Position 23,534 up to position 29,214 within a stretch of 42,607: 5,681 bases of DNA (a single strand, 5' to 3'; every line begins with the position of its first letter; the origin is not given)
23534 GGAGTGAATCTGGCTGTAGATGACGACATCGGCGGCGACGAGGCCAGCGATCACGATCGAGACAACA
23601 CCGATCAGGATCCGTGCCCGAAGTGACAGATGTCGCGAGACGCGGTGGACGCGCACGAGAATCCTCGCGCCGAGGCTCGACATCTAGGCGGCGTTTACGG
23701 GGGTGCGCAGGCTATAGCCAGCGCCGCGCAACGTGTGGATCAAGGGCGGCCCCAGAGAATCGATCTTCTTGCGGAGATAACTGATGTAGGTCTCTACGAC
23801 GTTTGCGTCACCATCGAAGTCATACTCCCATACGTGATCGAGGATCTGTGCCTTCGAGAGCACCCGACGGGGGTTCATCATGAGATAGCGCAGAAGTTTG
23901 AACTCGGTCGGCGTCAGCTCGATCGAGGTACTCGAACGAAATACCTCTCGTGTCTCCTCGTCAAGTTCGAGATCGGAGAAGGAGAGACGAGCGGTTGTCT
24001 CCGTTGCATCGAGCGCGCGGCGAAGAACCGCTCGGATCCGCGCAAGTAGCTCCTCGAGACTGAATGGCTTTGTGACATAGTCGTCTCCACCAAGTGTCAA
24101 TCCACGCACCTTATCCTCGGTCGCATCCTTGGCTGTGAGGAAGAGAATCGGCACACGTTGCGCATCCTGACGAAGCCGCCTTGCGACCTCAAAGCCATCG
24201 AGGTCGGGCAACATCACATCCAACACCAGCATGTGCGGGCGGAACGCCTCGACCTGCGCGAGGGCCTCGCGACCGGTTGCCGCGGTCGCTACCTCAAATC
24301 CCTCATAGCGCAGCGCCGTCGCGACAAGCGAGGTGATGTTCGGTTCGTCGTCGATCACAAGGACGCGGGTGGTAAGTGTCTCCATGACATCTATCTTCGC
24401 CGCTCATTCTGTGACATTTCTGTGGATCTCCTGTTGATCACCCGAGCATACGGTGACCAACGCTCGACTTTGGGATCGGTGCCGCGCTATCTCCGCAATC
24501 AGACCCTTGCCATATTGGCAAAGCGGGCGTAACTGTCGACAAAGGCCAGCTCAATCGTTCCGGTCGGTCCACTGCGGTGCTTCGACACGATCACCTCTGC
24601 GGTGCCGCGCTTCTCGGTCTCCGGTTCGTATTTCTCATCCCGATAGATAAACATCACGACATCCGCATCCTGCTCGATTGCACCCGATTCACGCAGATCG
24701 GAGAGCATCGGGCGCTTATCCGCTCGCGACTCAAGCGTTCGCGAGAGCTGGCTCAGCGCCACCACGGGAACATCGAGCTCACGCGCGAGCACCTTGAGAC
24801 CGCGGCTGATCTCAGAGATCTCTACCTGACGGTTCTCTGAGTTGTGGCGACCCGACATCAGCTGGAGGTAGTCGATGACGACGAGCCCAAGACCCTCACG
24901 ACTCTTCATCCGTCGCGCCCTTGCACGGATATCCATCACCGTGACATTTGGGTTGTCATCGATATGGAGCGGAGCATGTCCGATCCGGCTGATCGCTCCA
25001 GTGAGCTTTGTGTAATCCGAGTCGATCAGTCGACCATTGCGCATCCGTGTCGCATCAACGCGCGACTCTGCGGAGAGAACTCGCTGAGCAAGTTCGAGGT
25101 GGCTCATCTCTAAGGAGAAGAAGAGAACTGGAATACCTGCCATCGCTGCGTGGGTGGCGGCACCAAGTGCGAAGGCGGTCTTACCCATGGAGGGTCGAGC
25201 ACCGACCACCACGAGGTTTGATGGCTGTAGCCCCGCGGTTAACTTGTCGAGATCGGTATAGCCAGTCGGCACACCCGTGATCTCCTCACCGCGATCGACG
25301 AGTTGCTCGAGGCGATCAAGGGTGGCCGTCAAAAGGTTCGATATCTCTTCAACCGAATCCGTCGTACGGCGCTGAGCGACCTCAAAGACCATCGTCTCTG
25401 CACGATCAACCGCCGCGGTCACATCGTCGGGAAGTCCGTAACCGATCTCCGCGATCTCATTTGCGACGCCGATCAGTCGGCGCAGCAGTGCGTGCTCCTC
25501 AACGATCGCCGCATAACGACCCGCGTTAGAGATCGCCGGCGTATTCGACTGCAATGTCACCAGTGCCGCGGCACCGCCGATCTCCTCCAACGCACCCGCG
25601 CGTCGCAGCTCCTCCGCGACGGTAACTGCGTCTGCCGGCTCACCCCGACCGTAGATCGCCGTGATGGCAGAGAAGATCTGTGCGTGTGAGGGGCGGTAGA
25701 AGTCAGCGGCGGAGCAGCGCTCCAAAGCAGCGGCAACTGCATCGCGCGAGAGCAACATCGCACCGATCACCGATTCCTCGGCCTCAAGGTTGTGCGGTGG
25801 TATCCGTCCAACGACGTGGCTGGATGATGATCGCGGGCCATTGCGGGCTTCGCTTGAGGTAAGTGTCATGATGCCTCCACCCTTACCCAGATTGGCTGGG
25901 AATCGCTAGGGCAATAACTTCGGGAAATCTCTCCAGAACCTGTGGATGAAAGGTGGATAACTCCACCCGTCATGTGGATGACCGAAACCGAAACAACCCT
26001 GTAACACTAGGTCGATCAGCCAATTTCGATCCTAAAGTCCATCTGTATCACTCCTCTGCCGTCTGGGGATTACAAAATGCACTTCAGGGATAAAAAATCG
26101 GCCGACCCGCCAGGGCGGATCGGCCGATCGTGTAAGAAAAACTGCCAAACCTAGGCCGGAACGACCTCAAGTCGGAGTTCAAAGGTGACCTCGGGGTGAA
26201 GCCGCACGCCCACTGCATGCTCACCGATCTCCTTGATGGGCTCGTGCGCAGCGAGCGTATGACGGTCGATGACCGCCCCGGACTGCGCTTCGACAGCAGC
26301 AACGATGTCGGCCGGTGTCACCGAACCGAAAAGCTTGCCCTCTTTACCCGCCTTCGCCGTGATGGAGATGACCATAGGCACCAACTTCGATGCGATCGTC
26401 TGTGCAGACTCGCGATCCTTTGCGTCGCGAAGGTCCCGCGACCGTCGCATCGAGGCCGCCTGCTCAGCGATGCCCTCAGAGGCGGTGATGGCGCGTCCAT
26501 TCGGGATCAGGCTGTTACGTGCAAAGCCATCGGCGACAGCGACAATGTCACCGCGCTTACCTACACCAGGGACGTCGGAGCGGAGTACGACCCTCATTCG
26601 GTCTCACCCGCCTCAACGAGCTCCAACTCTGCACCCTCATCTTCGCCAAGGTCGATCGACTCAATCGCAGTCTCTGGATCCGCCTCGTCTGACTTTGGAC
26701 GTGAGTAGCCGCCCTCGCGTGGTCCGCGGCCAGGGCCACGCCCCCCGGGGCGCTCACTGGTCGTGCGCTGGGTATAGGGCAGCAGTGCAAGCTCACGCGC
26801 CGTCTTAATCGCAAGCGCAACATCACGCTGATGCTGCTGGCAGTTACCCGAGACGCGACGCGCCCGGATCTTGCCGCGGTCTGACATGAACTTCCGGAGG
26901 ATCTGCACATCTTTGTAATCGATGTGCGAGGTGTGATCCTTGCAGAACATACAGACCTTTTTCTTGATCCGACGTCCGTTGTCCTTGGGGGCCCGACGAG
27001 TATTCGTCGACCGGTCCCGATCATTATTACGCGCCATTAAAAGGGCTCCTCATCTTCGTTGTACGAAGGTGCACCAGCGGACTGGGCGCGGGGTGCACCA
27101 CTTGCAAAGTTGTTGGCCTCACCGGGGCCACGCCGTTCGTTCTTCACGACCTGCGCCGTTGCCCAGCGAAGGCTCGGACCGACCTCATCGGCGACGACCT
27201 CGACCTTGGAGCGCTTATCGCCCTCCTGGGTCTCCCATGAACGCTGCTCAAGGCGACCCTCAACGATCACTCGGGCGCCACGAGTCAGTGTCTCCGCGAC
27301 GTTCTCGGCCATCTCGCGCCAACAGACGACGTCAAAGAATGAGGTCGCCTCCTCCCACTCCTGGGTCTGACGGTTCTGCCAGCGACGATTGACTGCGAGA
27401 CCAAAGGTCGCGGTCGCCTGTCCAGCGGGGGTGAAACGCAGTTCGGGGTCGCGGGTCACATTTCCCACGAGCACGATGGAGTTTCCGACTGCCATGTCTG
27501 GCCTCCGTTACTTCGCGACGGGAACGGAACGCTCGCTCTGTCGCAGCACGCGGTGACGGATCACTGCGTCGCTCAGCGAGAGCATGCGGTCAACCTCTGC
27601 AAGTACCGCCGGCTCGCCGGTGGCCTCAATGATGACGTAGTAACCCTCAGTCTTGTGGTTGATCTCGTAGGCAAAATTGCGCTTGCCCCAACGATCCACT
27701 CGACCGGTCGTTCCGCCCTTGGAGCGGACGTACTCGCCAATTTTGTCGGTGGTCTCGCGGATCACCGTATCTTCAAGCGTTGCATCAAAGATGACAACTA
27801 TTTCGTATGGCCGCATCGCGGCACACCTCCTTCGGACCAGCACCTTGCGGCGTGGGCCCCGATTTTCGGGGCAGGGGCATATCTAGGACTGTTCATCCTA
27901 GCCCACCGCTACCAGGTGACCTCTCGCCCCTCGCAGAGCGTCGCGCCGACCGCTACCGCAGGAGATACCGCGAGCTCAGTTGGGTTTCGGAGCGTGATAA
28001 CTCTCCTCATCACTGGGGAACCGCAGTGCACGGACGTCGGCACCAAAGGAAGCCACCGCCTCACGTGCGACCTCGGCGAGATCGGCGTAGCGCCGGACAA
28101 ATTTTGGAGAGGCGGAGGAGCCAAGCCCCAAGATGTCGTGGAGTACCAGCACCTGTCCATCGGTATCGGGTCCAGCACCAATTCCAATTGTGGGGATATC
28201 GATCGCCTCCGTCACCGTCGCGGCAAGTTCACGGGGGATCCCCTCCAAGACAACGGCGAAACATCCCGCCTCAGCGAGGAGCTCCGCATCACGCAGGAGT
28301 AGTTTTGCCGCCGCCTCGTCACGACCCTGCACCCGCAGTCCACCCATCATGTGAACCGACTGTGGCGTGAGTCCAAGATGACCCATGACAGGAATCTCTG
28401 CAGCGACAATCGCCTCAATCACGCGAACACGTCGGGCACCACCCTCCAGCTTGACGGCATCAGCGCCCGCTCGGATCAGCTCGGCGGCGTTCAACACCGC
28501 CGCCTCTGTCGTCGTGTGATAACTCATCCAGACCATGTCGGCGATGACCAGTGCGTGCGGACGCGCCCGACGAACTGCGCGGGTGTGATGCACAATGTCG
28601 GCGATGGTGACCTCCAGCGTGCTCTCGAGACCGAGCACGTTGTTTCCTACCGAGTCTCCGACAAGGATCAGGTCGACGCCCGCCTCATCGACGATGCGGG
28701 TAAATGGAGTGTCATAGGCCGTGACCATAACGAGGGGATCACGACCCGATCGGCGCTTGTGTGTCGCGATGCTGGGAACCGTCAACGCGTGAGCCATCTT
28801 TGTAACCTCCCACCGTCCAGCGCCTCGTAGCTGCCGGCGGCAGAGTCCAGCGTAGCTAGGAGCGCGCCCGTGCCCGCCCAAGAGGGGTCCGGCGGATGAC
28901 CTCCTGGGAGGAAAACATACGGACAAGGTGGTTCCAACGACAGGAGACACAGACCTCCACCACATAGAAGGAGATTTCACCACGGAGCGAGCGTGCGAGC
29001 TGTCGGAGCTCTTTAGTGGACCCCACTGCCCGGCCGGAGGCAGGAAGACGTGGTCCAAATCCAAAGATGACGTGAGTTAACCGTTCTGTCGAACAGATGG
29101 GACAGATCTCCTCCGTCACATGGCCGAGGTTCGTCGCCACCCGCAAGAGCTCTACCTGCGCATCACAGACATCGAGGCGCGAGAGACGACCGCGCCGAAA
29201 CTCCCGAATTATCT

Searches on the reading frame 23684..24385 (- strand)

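Call 102: search_protein_families(library=pfam, proteins=[window:23684-24385:-], max_evalue=0.00001)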
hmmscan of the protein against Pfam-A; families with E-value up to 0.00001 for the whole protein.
window:23684-24385:- (233 aa): 2 families
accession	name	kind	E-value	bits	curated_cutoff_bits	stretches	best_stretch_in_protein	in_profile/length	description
PF00072.30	Response_reg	-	1.7e-31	109.1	30.2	1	8-118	1-111/111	Response regulator receiver domain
PF00486.34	Trans_reg_C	-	6.3e-28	97.1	26.2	1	154-226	3-77/77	Transcriptional regulatory protein, C terminal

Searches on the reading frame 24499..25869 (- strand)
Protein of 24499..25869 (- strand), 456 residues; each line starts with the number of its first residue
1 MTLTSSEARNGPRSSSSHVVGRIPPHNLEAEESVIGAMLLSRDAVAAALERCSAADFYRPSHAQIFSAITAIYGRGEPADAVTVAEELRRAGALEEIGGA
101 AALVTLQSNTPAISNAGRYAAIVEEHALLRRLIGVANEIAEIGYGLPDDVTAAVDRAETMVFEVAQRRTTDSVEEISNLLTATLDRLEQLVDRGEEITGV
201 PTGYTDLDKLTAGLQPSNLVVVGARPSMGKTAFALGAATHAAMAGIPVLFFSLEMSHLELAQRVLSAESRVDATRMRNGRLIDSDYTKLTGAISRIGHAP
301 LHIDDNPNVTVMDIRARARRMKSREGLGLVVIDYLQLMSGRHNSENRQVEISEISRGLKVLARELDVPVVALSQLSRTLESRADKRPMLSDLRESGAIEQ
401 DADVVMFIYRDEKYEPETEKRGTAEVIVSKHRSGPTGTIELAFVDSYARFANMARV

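Call 102: search_protein_families(library=pfam, proteins=[window:24499-25869:-], max_evalue=0.00001)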
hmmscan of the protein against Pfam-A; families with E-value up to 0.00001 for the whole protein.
window:24499-25869:- (456 aa): 3 families
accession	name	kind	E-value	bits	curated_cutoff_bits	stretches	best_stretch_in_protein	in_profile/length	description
PF03796.21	DnaB_C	-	3.8e-108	361.1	27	1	199-452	1-255/255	DnaB-like helicase C terminal domain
PF00772.26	DnaB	-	1.9e-30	105.4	23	1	24-125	2-103/103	DnaB-like helicase N terminal domain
PF13481.12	AAA_25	-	1e-12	48.5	27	1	207-375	22-190/195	AAA domain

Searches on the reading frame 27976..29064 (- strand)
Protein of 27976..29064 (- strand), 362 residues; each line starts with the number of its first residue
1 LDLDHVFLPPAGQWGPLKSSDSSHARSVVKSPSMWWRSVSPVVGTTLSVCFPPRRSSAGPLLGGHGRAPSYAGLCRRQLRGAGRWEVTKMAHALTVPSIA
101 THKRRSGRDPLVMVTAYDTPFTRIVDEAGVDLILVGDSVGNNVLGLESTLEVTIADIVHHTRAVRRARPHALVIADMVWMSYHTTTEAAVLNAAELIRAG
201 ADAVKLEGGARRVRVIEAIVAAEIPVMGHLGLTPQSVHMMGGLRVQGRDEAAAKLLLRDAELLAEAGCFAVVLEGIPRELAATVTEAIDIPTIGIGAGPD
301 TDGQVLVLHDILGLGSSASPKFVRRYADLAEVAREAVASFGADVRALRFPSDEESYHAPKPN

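Call 102: search_protein_families(library=pfam, proteins=[window:27976-29064:-], max_evalue=0.00001)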
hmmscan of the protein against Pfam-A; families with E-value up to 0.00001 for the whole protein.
window:27976-29064:- (362 aa): 1 family
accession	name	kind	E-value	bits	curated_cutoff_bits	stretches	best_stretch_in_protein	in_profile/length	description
PF02548.21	Pantoate_transf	-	6.9e-104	347.3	28.7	1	96-351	4-258/259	Ketopantoate hydroxymethyltransferase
